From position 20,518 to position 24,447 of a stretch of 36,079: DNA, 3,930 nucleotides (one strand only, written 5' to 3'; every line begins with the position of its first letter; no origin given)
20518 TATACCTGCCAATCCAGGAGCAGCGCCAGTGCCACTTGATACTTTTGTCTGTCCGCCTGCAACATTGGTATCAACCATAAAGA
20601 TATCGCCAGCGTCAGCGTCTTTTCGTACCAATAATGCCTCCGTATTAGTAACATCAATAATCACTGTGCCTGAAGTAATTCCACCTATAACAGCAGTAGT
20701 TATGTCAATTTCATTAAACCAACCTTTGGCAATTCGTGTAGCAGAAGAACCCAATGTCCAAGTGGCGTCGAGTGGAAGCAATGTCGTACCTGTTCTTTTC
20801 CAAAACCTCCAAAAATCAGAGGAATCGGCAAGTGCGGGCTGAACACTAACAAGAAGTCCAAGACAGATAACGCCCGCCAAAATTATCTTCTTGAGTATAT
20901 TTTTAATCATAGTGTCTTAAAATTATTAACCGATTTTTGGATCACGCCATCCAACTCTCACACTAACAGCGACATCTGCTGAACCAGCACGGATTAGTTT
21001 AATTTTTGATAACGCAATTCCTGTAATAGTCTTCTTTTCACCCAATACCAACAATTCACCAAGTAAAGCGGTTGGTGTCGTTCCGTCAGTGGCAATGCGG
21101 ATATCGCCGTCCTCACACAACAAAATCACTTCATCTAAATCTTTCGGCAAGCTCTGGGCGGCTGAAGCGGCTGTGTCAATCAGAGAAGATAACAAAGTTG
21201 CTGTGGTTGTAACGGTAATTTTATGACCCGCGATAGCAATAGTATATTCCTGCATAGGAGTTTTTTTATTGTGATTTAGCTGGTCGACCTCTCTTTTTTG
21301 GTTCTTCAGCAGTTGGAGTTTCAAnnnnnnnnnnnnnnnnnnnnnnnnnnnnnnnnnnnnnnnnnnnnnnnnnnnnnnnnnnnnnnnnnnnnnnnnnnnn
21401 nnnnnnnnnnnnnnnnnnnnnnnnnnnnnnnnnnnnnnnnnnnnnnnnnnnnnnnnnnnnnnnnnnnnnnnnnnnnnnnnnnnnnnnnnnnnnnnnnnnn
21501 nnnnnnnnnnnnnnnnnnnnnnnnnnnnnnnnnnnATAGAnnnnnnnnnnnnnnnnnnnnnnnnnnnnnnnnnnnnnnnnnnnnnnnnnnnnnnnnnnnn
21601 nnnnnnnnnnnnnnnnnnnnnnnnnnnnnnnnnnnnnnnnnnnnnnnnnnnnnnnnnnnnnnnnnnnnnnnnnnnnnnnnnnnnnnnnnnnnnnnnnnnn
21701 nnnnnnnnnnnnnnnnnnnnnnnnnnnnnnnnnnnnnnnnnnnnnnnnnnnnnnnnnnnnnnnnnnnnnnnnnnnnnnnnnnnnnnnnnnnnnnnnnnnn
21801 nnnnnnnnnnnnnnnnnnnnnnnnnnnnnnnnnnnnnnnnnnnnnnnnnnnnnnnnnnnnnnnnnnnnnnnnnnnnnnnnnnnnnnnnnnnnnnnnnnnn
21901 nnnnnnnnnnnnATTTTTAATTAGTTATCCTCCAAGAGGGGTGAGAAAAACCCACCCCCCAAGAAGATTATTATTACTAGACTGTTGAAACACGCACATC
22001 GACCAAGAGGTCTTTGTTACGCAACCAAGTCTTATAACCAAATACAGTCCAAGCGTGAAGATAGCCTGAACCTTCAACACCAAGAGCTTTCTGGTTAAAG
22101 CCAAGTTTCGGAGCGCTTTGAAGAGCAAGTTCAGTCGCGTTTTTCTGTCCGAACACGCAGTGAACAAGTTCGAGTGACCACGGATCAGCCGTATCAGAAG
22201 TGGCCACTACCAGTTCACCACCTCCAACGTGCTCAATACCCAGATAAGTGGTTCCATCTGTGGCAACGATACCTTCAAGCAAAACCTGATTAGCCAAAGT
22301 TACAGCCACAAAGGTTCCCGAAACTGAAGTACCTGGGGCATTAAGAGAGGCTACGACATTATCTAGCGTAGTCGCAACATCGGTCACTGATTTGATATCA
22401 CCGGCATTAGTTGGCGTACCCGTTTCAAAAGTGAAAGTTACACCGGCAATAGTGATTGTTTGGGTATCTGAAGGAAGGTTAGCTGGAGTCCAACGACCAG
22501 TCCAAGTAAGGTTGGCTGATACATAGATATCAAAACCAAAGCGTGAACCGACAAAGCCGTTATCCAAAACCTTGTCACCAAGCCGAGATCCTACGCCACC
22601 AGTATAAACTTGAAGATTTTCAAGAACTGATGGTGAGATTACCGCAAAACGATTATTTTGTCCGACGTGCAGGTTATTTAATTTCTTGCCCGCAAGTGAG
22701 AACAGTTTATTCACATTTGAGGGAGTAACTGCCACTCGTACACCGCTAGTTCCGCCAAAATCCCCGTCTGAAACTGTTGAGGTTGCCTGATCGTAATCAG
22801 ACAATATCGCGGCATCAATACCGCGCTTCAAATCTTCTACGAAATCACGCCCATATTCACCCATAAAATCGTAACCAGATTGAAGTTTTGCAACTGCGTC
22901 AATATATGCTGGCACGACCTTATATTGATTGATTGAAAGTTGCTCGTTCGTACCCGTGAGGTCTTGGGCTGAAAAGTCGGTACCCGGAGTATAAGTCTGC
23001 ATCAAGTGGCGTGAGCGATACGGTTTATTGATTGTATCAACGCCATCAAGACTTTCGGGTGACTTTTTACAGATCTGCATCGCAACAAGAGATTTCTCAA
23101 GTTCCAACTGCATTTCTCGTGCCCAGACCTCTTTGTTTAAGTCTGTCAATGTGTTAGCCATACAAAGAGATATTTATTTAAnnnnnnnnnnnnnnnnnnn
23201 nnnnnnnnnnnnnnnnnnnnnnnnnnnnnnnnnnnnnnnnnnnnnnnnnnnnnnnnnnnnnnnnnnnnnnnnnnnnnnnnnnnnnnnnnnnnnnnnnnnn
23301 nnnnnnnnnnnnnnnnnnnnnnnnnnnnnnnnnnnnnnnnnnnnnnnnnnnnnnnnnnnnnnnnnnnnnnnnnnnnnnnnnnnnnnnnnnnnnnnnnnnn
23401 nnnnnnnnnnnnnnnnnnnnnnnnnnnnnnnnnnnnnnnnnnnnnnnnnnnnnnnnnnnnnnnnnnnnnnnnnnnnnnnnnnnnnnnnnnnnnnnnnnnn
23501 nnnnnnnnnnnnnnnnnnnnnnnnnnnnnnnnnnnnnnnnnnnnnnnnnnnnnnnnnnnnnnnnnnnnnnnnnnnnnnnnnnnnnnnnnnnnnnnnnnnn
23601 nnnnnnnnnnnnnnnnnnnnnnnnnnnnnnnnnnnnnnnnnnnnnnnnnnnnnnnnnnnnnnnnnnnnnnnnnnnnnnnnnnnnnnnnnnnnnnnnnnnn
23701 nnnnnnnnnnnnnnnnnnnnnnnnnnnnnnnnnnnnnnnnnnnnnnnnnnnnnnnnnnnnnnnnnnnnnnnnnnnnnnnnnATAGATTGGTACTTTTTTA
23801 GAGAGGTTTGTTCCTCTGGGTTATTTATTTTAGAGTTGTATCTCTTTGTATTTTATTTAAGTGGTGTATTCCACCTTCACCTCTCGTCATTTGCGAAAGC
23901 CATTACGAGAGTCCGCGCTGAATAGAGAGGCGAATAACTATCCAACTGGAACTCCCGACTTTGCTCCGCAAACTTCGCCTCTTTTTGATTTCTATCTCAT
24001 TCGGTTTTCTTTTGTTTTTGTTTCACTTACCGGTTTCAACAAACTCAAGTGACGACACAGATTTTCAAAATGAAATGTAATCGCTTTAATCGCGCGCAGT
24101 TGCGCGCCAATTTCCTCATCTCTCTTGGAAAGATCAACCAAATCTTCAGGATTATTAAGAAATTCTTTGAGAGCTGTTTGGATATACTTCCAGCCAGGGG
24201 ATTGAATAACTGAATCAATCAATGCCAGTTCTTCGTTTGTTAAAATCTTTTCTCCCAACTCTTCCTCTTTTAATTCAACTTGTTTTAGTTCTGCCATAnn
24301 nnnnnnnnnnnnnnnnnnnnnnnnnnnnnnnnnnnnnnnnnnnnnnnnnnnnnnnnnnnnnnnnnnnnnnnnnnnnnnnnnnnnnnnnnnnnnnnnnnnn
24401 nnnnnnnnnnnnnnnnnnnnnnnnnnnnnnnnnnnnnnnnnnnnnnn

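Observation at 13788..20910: A 7 kb block of exported and membrane proteins between the head and tail modules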

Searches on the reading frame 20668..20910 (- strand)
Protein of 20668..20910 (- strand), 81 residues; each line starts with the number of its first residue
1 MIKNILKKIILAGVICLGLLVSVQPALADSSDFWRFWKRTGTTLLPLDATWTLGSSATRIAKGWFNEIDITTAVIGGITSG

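Call 49: find_homologous_proteins(query=A4, max_evalue=0.01)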
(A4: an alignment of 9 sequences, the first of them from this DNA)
Query A4 (9 sequences) (81 aa, profile of the alignment): 1 proteins with E <= 0.01 among 1500 candidates.
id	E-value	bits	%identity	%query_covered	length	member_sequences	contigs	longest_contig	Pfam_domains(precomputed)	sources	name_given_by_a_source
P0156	1.3e-12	66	37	84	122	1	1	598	-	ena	-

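Call 84: find_related_loci(query=A6, collection=metagenome_contigs, flank=6000)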
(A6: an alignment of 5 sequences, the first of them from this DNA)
Query A6 (81 aa) in metagenome_contigs; peptide patterns used: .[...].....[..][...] (x = any residue, [..] = any of these).
38 stretches matched a pattern; 26 encode a relative of the query (tblastn E <= 1e-3); 26 distinct loci.
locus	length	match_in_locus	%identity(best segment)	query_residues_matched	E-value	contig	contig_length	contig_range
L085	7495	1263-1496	49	6-81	9e-19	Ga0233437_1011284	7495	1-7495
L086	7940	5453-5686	49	6-81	9e-19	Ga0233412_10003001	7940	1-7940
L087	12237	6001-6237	48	1-81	1e-18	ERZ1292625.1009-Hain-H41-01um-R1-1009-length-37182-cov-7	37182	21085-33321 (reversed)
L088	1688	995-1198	44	2-71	1e-15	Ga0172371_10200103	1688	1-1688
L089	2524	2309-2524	40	1-80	6e-15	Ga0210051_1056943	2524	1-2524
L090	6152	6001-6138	50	36-81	5e-13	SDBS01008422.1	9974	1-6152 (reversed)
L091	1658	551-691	47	35-81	2e-12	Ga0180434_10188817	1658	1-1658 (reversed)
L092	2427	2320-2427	56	36-71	9e-12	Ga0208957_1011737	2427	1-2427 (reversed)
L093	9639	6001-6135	47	37-81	2e-11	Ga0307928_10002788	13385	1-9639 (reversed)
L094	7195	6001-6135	47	37-81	2e-11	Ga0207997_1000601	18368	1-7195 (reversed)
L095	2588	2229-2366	50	36-81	1e-10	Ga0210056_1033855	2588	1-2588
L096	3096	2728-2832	63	41-75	3e-10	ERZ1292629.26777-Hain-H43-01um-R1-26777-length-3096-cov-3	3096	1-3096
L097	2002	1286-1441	42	22-76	4e-10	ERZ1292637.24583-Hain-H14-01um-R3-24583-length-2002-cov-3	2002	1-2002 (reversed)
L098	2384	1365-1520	42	22-76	5e-10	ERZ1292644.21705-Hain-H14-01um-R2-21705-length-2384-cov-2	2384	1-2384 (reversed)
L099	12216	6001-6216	39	2-75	1e-9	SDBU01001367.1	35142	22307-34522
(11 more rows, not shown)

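Call 98: search_protein_families(library=pfam, proteins=[L087:4940-5890:+], max_evalue=0.001)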
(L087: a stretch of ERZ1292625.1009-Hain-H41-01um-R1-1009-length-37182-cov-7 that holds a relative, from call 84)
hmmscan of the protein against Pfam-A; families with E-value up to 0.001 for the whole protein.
L087:4940-5890:+ (317 aa): 0 families

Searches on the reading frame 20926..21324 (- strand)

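Call 6: search_protein_families(library=pfam, proteins=[window:20926-21324:-], max_evalue=0.01)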
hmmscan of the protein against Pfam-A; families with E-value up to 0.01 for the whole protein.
window:20926-21324:- (132 aa): 0 families

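Call 111: search_protein_families(library=ncbifam, proteins=[window:20926-21255:-], max_evalue=0.01)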
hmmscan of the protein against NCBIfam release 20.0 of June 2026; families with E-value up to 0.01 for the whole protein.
window:20926-21255:- (109 aa): 1 family
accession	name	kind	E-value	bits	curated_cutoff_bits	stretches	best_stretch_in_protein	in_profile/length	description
NF010700.0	PRK14100.1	equivalog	0.001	18.3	332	1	8-79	101-173/237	2-phosphosulfolactate phosphatase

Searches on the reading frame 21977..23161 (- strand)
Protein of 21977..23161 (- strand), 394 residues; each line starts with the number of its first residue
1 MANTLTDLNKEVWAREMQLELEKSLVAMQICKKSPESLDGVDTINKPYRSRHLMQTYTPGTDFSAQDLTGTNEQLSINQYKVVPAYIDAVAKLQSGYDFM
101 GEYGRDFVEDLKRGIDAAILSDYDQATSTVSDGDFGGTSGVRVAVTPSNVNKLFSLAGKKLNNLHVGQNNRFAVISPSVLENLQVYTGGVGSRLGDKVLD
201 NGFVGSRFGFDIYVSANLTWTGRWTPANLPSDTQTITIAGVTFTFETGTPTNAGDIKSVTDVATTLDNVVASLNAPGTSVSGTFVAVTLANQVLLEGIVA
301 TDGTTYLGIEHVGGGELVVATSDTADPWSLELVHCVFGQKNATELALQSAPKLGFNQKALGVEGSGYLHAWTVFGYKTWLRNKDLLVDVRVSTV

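Call 6: search_protein_families(library=pfam, proteins=[window:21977-23161:-], max_evalue=0.01)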
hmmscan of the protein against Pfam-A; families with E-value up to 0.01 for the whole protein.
window:21977-23161:- (394 aa): 1 family
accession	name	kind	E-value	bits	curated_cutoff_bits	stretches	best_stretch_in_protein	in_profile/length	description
PF19821.5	Phage_capsid_2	-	0.0042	16.8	25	0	61-185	57-189/293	Phage capsid protein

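Call 18: find_related_loci(query=window:21977-23161:-, collection=viral_contigs, flank=10000)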
Query window:21977-23161:- (394 aa) in viral_contigs; peptide patterns used: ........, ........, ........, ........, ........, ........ (x = any residue, [..] = any of these).
7 stretches matched a pattern; 3 encode a relative of the query (tblastn E <= 1e-3); 3 distinct loci.
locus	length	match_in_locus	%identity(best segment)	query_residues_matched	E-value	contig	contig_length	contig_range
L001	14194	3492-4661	74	1-391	0e+0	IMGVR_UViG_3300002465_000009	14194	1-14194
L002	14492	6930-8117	57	1-393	6e-147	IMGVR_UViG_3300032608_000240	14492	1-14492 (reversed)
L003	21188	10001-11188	57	1-393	6e-147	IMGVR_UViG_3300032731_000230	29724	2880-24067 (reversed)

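Call 42: search_dna_similar(query=window:21977-23161:-, collection=phages, mode=protein, max_rows=30, max_evalue=0.001)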
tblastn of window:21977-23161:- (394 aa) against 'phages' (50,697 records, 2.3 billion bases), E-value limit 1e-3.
Records with a match: 9; places in all: 9; records where one place covers at least 80% of the query: 1.
Best place of each record, by identity: <60% 9.
By first word of the organism name: Clostridium 4; Caudoviricetes 1; Pelagibacter 1; Mastigocladus 1; Microcystis 1; Arthronema 1.
By host as written in the record: Clostridium perfringens 4; - 1; Candidatus Pelagibacter sp. HTCC7211 1; Mastigocladus sp. 1; Microcystis sp. SG03 1; Arthronema africanum strain 1980/01 1.
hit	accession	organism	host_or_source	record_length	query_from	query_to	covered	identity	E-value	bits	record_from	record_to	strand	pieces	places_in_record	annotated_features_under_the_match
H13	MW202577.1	Caudoviricetes sp.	Manatee Spring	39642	5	366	92%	22.8%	7e-9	64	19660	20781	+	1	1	hypothetical protein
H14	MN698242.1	Pelagibacter phage HTVC103P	Candidatus Pelagibacter sp. HTCC7211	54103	11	218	53%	26.4%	7e-5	51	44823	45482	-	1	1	capsid protein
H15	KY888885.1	Mastigocladus phage CHP58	Mastigocladus sp.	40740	11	218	53%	25.8%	9e-11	70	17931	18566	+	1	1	record has no annotation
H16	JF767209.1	Clostridium phage phiCP34O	Clostridium perfringens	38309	11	218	53%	25.7%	9e-4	47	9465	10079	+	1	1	P22 coat protein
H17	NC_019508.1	Clostridium phage phiCP34O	Clostridium perfringens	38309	11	218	53%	25.7%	9e-4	47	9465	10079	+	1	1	P22 coat protein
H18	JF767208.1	Clostridium phage phiCP13O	Clostridium perfringens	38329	11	218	53%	25.7%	9e-4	47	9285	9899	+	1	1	P22 coat protein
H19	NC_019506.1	Clostridium phage phiCP13O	Clostridium perfringens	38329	11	218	53%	25.7%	9e-4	47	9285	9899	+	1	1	P22 coat protein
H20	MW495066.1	Microcystis phage MaAM05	Microcystis sp. SG03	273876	11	217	53%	24.3%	2e-7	59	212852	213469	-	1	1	hypothetical protein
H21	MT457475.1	Arthronema virus TR020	Arthronema africanum strain 1980/01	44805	11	218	53%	23.7%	5e-5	52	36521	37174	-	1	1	capsid protein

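Call 80: get_annotated_region(hit=H21, flank=9000)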
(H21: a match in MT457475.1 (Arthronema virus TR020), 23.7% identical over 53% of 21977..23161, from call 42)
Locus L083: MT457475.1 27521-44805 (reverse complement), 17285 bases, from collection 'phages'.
description: Arthronema virus TR020, complete genome.
organism: Arthronema virus TR020 (NCBI taxid 2736280)
taxonomy: Viruses; Duplodnaviria; Heunggongvirae; Uroviricota; Caudoviricetes; Saffermanviridae; Arthrovirus; Arthrovirus TR020
host: Arthronema africanum strain 1980/01; source: -; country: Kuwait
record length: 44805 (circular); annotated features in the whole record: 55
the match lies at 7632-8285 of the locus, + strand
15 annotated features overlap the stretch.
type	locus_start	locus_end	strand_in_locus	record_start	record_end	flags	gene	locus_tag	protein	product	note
CDS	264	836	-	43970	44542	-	-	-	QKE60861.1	intron-associated endonuclease 1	-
CDS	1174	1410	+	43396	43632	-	-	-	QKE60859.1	hypothetical protein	-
CDS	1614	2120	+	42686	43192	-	-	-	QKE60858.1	hypothetical protein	-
CDS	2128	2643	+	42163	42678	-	-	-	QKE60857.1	hypothetical protein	-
CDS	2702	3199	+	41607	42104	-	-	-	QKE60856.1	hypothetical protein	-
CDS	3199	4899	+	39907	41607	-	-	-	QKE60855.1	large terminase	-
CDS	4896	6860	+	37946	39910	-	-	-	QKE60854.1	portal protein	-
CDS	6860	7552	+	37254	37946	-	-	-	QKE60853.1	hypothetical protein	-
CDS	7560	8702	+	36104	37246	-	-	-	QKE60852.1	capsid protein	-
CDS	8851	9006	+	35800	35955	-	-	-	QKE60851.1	putative protein disulfide-isomerase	-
CDS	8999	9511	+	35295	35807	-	-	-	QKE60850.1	putative cysteine protease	-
CDS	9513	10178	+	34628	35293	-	-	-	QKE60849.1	tail tubular protein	-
CDS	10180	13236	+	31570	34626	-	-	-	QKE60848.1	viral protein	-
CDS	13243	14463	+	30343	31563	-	-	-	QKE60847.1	hypothetical protein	-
CDS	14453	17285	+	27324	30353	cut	-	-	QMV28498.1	putative endopeptidase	-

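Call 81: get_annotated_region(hit=H14, flank=9000)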
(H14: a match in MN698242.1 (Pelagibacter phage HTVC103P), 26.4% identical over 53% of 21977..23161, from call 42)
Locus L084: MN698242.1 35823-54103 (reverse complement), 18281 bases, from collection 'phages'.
description: Pelagibacter phage HTVC103P, complete genome.
organism: Pelagibacter phage HTVC103P (NCBI taxid 2686458)
taxonomy: Viruses; Duplodnaviria; Heunggongvirae; Uroviricota; Caudoviricetes
host: Candidatus Pelagibacter sp. HTCC7211; source: seawater; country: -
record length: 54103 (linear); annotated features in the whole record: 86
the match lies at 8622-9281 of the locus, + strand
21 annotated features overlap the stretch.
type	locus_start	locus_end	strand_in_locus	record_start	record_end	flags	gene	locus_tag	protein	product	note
CDS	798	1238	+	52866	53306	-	-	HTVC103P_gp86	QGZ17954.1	putative terminase small subunit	-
CDS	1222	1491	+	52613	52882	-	-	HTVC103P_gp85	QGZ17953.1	hypothetical protein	-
CDS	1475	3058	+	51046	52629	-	-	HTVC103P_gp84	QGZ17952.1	terminase large subunit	-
CDS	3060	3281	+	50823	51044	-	-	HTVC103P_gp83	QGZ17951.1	hypothetical protein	-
CDS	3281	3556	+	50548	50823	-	-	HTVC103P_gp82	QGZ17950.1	hypothetical protein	-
CDS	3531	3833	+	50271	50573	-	-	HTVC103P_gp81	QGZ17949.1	hypothetical protein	-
CDS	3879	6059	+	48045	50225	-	-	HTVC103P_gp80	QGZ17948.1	putative portal protein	-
CDS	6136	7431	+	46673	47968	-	-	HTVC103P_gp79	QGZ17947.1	hypothetical protein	-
CDS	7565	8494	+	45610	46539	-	-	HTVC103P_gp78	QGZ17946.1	hypothetical protein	-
CDS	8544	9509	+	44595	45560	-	-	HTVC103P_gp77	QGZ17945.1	capsid protein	-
CDS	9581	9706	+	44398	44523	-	-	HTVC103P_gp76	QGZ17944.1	hypothetical protein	-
CDS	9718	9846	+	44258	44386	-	-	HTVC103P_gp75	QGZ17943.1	hypothetical protein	-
CDS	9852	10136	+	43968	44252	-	-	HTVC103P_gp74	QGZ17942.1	hypothetical protein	-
CDS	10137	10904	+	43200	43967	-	-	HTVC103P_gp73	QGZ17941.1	hypothetical protein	-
CDS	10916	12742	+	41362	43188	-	-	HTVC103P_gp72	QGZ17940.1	putative structural protein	-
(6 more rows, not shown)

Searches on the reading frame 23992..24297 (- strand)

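Call 6: search_protein_families(library=pfam, proteins=[window:23992-24297:-], max_evalue=0.01)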
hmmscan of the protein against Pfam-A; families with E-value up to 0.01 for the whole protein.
window:23992-24297:- (101 aa): 1 family
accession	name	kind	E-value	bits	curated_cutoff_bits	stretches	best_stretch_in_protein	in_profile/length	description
PF09045.15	L27_2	-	0.0096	16.3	27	0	4-40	11-44/58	L27_2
